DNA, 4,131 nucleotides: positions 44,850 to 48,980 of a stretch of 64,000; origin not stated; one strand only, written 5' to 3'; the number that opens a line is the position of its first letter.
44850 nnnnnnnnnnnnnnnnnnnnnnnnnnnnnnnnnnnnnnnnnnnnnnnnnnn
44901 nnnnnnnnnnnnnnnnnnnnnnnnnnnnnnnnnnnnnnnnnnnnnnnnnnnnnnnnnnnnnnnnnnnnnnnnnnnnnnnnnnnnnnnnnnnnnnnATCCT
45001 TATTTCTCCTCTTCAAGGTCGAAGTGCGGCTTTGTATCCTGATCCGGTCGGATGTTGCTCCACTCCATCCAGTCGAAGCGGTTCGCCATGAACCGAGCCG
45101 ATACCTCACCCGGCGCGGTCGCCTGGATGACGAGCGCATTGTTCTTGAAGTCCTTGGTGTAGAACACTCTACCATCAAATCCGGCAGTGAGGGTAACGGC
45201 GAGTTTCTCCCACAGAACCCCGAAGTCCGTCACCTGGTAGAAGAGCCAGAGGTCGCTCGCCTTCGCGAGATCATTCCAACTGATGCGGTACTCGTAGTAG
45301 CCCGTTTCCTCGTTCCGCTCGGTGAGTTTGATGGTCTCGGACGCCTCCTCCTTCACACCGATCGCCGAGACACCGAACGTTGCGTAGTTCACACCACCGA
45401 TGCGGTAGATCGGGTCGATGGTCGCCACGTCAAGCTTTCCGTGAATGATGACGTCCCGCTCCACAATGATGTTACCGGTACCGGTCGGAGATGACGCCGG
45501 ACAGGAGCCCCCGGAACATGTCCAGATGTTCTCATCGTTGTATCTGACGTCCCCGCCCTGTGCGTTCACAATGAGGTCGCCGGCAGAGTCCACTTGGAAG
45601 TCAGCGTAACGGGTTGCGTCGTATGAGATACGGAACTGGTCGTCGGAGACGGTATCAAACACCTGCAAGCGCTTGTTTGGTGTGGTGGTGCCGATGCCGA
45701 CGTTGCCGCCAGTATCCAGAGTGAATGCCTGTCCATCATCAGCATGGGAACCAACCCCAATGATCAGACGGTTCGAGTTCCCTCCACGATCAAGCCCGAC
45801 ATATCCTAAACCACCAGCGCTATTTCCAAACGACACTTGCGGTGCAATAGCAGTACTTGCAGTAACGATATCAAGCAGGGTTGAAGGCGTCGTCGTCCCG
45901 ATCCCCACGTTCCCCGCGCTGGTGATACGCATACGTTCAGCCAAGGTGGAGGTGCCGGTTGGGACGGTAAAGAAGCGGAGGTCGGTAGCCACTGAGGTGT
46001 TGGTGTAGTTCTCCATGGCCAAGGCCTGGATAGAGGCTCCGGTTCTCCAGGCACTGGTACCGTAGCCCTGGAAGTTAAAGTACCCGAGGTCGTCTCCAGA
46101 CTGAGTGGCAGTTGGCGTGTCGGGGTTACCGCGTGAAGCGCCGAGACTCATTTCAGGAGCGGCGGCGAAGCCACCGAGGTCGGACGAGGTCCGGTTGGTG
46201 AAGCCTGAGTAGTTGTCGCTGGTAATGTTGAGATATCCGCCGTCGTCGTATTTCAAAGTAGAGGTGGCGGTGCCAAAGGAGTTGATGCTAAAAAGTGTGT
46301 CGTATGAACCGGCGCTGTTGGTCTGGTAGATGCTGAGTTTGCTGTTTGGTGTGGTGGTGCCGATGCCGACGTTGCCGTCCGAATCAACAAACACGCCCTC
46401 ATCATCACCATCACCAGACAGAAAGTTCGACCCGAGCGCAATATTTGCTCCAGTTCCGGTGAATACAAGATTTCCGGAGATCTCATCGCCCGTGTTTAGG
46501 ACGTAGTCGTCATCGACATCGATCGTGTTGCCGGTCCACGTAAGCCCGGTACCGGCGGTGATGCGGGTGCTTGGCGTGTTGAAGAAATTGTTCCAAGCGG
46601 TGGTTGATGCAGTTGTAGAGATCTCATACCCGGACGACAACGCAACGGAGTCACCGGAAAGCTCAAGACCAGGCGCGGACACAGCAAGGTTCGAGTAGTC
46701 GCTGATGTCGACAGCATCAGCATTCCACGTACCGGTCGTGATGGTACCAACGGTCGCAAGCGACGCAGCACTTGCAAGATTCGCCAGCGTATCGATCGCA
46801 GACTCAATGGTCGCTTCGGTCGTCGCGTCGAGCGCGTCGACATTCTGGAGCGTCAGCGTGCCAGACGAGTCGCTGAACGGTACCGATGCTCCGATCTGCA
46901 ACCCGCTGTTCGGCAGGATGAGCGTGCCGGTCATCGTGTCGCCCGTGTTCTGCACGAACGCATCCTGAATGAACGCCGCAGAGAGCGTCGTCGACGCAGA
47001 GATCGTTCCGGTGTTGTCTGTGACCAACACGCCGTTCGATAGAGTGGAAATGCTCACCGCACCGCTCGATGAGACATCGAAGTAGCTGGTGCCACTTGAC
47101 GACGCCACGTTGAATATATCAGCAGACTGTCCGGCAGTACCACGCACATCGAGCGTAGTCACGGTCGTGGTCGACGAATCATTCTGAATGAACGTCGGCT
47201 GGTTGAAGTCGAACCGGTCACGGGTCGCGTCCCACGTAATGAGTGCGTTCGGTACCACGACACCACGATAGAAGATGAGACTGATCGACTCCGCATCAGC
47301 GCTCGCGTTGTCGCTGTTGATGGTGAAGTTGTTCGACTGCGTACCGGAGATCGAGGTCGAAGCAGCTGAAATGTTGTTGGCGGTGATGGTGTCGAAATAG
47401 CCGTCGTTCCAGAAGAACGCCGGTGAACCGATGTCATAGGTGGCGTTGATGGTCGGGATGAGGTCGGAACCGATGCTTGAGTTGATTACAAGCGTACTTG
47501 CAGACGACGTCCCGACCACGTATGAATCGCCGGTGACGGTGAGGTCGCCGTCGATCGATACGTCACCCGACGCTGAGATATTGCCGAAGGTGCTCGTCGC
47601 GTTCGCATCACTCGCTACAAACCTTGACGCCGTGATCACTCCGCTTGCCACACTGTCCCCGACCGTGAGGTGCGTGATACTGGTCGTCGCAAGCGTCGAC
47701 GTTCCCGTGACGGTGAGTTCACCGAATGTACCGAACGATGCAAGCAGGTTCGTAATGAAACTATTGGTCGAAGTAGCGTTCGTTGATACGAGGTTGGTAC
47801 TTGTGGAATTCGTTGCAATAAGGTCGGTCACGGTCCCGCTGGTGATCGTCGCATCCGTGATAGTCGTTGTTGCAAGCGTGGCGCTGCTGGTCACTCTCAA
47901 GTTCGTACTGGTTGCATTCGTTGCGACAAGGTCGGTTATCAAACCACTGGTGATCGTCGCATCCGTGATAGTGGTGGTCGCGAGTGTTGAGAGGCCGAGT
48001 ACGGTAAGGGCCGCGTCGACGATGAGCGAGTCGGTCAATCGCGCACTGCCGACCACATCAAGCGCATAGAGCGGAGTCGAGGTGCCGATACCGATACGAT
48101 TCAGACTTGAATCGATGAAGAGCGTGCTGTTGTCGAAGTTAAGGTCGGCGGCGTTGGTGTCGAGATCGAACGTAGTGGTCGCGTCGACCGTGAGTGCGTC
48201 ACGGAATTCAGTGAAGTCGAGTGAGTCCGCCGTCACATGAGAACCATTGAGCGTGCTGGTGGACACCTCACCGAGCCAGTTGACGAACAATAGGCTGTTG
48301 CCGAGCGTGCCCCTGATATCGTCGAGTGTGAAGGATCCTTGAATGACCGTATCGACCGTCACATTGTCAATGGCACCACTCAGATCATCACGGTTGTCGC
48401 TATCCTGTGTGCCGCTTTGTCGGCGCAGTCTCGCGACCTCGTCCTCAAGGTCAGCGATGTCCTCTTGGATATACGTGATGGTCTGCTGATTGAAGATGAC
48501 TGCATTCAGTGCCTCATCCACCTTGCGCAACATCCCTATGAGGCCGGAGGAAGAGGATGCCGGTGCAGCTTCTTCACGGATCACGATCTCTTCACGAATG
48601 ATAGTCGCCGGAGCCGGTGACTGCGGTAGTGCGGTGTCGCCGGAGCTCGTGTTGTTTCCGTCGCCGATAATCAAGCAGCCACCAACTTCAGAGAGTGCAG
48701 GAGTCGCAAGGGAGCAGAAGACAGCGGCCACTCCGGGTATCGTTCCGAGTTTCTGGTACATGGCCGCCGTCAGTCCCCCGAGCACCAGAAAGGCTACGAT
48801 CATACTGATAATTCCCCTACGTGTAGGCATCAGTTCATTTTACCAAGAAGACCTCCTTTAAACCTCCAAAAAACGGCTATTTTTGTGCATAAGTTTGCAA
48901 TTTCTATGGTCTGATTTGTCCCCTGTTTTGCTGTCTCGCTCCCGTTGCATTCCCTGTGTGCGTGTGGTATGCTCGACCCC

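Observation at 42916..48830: Three tandem secreted paralogs share a near-identical ~170-aa C-terminal domain and sit next to a 1276-aa fibre-like surface protein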

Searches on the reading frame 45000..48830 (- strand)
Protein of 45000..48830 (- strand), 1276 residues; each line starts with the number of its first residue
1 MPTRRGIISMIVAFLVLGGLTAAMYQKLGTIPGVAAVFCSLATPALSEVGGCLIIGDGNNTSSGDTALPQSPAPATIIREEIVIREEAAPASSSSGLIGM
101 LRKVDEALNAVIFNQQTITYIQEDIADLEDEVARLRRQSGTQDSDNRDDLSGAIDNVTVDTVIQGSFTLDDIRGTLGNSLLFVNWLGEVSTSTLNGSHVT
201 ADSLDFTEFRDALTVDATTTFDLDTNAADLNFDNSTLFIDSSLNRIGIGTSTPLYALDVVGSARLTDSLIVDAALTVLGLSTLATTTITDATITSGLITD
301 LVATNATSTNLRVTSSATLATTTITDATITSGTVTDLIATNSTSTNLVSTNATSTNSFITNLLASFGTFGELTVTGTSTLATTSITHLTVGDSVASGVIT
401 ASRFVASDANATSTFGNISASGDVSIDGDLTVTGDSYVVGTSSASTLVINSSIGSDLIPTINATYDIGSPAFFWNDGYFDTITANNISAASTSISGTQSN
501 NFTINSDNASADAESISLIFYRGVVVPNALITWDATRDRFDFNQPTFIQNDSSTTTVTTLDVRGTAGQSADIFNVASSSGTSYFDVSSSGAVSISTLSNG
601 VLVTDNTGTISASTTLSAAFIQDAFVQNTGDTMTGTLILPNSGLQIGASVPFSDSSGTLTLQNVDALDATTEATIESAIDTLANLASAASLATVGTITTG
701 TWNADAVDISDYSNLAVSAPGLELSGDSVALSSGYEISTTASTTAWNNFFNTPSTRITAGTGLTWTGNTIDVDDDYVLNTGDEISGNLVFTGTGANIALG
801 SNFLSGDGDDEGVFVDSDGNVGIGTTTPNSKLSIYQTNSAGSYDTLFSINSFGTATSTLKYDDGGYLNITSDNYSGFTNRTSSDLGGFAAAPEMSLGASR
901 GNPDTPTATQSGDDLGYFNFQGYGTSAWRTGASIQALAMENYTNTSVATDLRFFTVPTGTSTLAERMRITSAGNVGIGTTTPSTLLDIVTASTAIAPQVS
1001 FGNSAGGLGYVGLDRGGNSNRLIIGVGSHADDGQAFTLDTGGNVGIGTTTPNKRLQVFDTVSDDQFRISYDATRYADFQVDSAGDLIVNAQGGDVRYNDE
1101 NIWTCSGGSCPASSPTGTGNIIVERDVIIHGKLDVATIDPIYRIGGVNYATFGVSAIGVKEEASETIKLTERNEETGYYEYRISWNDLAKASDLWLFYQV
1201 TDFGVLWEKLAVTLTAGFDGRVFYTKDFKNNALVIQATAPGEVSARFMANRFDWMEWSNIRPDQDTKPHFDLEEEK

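Call 5: search_protein_families(library=pfam, proteins=[window:45000-48830:-], max_evalue=1)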
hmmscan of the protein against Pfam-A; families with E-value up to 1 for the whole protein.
window:45000-48830:- (1276 aa): 0 families

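Call 6: search_protein_families(library=ncbifam, proteins=[window:45000-48830:-], max_evalue=1)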
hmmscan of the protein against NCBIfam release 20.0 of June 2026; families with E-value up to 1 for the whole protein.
window:45000-48830:- (1276 aa): 0 families

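Call 7: search_protein_families(library=phrogs, proteins=[window:45000-48830:-], max_evalue=1)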
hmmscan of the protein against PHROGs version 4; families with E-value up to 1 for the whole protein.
window:45000-48830:- (1276 aa): 3 families
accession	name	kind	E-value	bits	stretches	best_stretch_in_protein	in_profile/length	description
phrog_9942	-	tail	3.3e-19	69.4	3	863-1097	545-789/1178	tail fiber protein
phrog_5906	-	unknown function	0.0023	18.9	2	225-358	22-156/197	-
phrog_5915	-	unknown function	0.26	11.9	1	117-138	8-29/53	-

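Call 11: search_solved_structures(query=window:45000-48830:-, max_evalue=1)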
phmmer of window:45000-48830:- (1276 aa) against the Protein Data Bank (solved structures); distinct sequences matched with E-value up to 1: 3.
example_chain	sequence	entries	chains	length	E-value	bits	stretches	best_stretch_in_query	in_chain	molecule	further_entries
8ol4_A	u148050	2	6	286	4.8e-12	47.8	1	865-1000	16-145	Cell wall surface anchor family protein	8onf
8oml_A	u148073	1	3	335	3.2e-07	31.8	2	944-1023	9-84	Cell wall surface anchor family protein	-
8on4_A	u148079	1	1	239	0.026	15.6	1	899-988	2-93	Cell wall surface anchor family protein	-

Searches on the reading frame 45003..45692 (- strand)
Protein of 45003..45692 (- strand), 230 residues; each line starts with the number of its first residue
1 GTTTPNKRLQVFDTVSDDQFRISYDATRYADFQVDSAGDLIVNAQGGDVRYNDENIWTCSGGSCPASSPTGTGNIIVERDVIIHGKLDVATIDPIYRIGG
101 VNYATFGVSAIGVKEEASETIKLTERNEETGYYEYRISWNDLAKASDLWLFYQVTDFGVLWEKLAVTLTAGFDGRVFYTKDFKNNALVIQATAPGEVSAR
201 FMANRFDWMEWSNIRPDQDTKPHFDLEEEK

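Call 42: find_homologous_proteins(query=window:45003-45692:-, max_evalue=0.001)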
Query window:45003-45692:- (230 aa): 26 proteins with E <= 0.001 among 354 candidates.
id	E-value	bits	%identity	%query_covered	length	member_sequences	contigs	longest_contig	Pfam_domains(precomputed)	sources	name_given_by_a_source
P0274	7.2e-97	341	61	100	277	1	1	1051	-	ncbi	ncbi:MAG: hypothetical protein AAFO91_18515, partial [Bacteroidota bacterium]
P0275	3.3e-80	287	52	71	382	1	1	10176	-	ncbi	ncbi:hypothetical protein COU17_02945, partial [Candidatus Kaiserbacteria bacterium CG10_big_fil_rev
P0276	3.3e-77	277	57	65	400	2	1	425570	-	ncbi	-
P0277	1.1e-73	265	40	96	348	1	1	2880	-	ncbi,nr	ncbi:MAG: hypothetical protein Q8R36_03535, partial [bacterium]|nr:hypothetical protein [bacterium]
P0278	1.1e-71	259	55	61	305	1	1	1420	-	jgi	-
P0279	1.2e-71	259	54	70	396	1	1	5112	-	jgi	jgi:hypothetical protein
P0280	1.1e-66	242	50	65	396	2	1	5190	-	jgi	-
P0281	5.4e-53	198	62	65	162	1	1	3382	-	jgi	jgi:hypothetical protein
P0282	2.4e-33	133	71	36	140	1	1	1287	-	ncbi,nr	ncbi:hypothetical protein KDA23_05445, partial [Candidatus Saccharibacteria bacterium]|nr:hypothetic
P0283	3.9e-31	126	53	52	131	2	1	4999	-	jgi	jgi:hypothetical protein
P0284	4.2e-29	119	47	56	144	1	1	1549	-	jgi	jgi:hypothetical protein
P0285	1.2e-25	108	43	63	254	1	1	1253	-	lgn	-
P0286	3.3e-24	103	36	94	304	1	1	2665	-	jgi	jgi:hypothetical protein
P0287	8.0e-23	99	40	71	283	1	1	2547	-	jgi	-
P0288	3.8e-21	93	43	63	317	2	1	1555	-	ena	-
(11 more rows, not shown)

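Call 53: predict_structure(alignment_id=A4)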
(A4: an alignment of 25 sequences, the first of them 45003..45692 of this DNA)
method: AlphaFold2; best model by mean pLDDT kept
length: 230 residues; sequences in the alignment: 25
mean_pLDDT: 73.6   pTM: 0.53
mean pLDDT of the five models: 73.6, 73.2, 72.0, 71.2, 69.1
residues with pLDDT >= 90: 71; 70-90: 58; 50-70: 68; < 50: 33
segments of 3 or more residues with pLDDT < 50: 1-5, 68-89, 107-110
pLDDT, mean of each block of 10 residues (from residue 1): 50 61 71 74 66 58 53 40 47 61 52 82 97 97 89 83 94 97 96 98 87 68 72
secondary structure, 60 per line:
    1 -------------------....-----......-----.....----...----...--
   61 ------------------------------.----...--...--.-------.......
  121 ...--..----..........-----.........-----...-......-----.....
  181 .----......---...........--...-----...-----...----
elements in order: E20-23 E29-34 E40-44 E49-51 E56-58 E96-98 E101-103 E114-123 E132-138 H147-154 E165-170 E176-181 E186-191 E195-205 E224-226
